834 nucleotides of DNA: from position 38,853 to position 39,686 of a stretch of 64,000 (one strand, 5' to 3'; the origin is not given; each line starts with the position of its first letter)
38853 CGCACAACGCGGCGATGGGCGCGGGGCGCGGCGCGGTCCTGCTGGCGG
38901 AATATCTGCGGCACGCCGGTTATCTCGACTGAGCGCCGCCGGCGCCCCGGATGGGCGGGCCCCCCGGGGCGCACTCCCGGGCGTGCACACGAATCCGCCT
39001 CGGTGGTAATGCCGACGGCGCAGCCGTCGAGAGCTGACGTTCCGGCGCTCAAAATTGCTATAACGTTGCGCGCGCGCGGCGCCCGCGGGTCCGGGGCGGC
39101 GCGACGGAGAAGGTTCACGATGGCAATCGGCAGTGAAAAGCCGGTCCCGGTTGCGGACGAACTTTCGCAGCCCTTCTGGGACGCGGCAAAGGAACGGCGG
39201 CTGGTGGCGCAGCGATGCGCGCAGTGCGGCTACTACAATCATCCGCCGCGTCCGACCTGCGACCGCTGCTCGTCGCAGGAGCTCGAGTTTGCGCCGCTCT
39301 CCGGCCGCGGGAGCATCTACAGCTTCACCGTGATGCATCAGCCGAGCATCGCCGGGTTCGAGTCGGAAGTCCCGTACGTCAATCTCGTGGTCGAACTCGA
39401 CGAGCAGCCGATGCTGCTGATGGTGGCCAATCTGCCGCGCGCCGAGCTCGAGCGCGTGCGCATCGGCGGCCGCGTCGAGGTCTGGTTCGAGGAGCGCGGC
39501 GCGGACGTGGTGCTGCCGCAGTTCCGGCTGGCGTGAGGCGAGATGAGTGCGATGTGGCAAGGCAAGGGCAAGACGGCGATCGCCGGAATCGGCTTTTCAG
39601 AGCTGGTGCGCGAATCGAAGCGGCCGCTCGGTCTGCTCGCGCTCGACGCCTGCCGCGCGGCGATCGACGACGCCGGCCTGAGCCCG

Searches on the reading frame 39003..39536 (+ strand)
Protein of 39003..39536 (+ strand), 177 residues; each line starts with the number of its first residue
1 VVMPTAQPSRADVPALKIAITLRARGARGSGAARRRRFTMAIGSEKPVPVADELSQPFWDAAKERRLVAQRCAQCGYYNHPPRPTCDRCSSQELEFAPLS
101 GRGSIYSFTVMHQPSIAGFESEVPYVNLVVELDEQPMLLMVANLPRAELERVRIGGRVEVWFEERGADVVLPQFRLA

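Call 53: search_protein_families(library=pfam, proteins=[window:39003-39536:+], max_evalue=0.0001)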
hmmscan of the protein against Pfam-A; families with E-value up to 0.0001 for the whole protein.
window:39003-39536:+ (177 aa): 2 families
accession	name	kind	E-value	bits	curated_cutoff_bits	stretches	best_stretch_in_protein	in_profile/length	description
PF01796.24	OB_ChsH2_C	-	5.1e-18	65.2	27.1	1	98-163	3-65/65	ChsH2, C-terminal OB-fold domain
PF12172.15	zf-ChsH2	-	2.2e-13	50.2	23.2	1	59-95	1-37/37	ChsH2, rubredoxin-like zinc ribbon domain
